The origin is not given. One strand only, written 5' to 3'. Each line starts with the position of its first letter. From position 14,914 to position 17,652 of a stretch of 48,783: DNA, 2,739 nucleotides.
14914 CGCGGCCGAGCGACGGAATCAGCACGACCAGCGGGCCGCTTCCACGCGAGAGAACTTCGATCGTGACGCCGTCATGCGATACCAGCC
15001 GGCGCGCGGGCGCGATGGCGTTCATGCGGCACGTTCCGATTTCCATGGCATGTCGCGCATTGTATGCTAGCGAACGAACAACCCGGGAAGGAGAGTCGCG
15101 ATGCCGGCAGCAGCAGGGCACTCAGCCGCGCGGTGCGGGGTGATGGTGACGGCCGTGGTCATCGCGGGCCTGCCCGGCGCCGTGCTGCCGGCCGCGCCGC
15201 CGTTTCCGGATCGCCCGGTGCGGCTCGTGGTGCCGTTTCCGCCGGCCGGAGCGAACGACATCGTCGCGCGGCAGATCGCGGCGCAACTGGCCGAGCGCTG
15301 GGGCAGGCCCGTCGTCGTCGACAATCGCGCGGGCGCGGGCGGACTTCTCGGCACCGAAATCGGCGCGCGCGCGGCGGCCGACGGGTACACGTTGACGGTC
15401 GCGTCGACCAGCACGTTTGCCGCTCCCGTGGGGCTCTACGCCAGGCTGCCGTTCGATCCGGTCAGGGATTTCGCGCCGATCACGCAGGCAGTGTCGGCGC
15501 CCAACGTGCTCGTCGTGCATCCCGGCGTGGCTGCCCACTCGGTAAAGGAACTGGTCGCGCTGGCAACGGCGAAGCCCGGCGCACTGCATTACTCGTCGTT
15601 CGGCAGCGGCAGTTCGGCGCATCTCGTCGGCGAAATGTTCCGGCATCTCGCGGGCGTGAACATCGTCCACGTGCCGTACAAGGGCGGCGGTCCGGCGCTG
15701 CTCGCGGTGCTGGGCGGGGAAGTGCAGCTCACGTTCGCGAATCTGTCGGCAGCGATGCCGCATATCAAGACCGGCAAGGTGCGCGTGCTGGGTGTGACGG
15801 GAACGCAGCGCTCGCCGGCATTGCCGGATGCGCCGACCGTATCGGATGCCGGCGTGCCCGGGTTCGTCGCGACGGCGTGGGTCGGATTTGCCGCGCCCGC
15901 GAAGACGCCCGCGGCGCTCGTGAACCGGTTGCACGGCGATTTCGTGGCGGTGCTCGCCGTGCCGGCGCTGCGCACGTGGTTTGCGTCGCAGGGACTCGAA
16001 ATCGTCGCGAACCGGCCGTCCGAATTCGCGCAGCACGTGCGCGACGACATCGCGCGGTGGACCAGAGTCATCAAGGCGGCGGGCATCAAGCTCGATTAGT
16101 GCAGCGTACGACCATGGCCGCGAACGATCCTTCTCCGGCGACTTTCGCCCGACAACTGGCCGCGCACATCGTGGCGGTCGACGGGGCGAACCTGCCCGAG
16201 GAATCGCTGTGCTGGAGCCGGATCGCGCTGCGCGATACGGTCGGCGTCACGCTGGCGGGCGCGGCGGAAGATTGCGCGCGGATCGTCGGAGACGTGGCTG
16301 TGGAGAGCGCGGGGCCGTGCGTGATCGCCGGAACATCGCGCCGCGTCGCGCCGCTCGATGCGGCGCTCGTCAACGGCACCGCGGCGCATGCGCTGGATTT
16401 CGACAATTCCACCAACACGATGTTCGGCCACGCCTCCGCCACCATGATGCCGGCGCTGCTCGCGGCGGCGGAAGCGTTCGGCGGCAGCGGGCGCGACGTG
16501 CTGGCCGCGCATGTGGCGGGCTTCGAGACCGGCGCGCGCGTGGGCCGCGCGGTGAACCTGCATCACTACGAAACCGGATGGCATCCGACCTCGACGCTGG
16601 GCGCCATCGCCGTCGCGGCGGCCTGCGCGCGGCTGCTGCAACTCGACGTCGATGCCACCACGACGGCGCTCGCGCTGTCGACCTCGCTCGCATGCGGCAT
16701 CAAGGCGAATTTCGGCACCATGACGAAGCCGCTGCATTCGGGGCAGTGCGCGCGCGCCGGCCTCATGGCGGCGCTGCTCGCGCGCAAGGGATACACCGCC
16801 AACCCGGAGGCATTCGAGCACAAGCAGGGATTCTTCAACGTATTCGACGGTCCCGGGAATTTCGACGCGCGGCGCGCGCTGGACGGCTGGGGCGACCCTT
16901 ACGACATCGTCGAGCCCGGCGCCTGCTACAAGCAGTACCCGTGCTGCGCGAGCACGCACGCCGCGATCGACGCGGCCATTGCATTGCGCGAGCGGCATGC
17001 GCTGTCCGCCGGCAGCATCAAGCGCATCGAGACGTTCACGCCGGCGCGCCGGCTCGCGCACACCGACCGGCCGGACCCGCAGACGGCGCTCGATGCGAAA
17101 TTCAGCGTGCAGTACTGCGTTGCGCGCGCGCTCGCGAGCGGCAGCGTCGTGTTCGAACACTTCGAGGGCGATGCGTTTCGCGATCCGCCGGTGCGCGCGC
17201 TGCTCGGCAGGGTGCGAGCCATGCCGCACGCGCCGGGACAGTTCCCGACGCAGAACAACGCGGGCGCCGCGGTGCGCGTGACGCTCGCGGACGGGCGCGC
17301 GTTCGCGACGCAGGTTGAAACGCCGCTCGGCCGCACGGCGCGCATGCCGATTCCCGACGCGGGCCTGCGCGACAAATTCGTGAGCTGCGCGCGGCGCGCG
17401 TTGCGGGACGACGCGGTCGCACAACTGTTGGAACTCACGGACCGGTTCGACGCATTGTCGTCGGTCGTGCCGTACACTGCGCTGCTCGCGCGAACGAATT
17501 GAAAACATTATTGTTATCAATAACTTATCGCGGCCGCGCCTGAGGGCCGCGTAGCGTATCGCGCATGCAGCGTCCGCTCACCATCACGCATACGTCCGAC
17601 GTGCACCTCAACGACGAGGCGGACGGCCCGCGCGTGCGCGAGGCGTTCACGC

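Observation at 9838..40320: Family of five AT-rich ~30-bp elements ending in an IHF-type core, conspicuous in GC-rich DNA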

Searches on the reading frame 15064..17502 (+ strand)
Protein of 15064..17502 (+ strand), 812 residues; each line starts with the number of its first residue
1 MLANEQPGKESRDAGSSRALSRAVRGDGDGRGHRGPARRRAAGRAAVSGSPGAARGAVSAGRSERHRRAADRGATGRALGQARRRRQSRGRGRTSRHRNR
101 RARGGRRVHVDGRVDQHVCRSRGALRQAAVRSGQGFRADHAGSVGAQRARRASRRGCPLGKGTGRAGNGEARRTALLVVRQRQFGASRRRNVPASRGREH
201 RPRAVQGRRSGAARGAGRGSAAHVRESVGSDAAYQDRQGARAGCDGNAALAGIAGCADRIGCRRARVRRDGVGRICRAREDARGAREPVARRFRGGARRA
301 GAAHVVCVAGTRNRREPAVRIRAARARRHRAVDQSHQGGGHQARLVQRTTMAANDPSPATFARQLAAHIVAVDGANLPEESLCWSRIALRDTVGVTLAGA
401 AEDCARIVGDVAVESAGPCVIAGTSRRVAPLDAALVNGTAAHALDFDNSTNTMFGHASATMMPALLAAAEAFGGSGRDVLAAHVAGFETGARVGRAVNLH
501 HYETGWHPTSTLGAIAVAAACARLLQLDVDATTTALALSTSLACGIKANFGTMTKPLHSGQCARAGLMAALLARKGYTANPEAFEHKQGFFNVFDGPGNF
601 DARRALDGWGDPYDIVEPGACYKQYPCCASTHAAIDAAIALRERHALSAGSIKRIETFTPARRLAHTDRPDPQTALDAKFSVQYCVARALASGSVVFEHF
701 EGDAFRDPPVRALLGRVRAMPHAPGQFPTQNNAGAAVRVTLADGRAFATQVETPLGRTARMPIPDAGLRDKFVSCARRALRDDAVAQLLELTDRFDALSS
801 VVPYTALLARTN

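Call 11: search_protein_families(library=ncbifam, proteins=[window:15064-17502:+], max_evalue=0.00001)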
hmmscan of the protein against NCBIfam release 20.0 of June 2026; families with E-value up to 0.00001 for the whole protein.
window:15064-17502:+ (812 aa): 3 families
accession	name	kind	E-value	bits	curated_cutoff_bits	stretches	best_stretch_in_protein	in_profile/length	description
NF006943.0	PRK09425.1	equivalog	1.8e-15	56.6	575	1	382-798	34-466/480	bifunctional 2-methylcitrate dehydratase/aconitate hydratase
TIGR02330.1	prpD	equivalog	1.4e-09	37.3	458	1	385-792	25-448/468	2-methylcitrate dehydratase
NF042438.1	PrpD_hiGCgrampos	equivalog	3.2e-09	35.9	950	1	403-659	64-318/499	2-methylcitrate dehydratase PrpD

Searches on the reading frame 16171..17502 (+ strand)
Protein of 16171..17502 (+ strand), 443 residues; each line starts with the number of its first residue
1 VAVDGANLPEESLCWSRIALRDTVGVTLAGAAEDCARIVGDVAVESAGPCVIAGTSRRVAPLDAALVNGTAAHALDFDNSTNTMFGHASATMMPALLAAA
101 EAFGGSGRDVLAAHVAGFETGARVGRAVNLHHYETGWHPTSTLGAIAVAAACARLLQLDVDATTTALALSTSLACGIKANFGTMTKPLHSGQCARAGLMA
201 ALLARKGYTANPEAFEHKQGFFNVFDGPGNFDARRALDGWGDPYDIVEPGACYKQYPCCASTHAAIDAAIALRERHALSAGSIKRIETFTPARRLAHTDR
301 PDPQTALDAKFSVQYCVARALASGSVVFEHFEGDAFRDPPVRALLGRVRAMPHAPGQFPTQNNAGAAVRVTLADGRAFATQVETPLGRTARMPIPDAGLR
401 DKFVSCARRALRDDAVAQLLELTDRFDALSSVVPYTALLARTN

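Call 64: search_protein_families(library=pfam, proteins=[window:16171-17502:+], max_evalue=0.001)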
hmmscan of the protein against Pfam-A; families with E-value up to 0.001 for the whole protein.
window:16171-17502:+ (443 aa): 2 families
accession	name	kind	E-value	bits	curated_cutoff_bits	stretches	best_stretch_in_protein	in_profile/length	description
PF03972.19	MmgE_PrpD_N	-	1.6e-52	178.6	32.1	1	7-231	14-241/244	MmgE/PrpD N-terminal domain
PF19305.4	MmgE_PrpD_C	-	2.3e-34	119.1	32.1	1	256-421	1-166/173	MmgE/PrpD C-terminal domain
